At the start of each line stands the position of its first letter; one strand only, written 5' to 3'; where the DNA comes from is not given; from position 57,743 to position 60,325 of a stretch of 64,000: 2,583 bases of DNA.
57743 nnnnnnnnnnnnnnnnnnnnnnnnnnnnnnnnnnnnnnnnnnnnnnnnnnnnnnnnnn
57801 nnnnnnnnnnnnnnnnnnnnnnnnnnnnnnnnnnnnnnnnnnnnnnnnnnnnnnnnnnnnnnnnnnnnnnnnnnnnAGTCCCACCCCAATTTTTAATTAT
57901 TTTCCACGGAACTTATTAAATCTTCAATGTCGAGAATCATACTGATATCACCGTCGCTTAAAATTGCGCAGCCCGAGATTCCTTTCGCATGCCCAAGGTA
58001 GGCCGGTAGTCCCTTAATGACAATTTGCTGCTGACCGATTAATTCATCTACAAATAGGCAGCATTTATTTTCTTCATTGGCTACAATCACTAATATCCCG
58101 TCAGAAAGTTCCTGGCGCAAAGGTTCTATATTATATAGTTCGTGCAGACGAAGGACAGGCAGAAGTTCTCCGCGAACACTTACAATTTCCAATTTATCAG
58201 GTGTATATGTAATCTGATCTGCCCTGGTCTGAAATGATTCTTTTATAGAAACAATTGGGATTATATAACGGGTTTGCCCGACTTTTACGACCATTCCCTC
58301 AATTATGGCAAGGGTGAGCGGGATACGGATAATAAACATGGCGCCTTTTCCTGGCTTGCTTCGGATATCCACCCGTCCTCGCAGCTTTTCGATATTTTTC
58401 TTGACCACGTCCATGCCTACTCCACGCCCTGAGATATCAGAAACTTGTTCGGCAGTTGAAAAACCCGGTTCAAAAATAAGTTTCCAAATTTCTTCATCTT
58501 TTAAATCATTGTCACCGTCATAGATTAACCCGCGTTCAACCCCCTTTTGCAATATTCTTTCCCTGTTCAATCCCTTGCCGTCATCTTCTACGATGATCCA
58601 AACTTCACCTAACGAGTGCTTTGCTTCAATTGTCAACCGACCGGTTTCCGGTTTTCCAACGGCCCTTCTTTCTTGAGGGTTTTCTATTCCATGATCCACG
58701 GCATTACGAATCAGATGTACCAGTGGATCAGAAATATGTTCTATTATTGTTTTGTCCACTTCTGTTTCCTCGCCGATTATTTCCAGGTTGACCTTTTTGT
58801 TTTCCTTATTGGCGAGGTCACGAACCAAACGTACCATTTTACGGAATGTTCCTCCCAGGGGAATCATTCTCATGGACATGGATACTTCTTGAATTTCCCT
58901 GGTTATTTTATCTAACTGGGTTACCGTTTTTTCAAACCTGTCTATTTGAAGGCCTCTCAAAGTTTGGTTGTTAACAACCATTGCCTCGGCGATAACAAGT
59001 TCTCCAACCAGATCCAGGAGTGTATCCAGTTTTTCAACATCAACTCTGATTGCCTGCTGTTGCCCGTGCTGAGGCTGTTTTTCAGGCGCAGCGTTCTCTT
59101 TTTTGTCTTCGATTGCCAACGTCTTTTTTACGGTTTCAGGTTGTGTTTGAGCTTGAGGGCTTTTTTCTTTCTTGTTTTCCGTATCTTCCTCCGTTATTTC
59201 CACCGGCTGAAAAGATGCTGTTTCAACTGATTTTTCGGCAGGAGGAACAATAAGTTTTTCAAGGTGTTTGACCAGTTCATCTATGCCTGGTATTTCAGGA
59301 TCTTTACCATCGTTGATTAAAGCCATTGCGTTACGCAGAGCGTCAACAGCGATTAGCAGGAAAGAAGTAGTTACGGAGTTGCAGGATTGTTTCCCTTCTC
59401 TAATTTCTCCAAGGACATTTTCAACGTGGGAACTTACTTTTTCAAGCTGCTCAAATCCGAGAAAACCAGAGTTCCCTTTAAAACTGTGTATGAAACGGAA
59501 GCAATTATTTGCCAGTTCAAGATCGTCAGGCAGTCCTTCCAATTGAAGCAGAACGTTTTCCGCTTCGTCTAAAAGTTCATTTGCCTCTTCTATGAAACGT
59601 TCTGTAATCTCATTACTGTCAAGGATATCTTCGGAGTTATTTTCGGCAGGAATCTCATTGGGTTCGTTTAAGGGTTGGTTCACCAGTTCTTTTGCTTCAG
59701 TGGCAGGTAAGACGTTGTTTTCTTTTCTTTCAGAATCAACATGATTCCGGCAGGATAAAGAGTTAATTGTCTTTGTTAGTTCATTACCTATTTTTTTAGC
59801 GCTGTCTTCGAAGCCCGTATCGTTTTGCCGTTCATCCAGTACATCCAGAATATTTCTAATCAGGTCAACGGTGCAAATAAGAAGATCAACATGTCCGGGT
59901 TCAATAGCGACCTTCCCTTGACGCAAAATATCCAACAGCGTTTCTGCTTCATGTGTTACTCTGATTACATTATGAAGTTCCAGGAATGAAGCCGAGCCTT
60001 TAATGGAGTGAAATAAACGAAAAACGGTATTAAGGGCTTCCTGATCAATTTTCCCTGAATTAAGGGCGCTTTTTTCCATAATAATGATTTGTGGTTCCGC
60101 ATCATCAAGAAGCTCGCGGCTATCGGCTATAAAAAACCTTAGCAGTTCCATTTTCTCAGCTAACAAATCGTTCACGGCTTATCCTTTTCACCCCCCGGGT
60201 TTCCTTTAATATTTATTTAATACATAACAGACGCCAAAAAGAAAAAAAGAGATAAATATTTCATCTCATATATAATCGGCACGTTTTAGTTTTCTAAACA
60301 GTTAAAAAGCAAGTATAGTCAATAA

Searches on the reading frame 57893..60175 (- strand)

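Call 68: search_protein_families(library=pfam, proteins=[window:57893-60175:-], max_evalue=0.00001)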
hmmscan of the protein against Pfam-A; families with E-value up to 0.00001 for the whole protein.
window:57893-60175:- (760 aa): 4 families
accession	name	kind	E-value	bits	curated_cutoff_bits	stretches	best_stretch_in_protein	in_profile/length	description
PF01627.28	Hpt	-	7.7e-27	93.8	24.6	2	10-111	1-79/84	Hpt domain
PF01584.24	CheW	-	1.1e-26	93.5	23.5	1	626-757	1-137/138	CheW-like domain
PF02518.31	HATPase_c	-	2.1e-18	67.2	26.4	1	482-621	3-110/111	Histidine kinase-, DNA gyrase B-, and HSP90-like ATPase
PF02895.20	H-kinase_dim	-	2.2e-17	63.7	23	1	373-435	1-68/68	Signal transducing histidine kinase, homodimeric domain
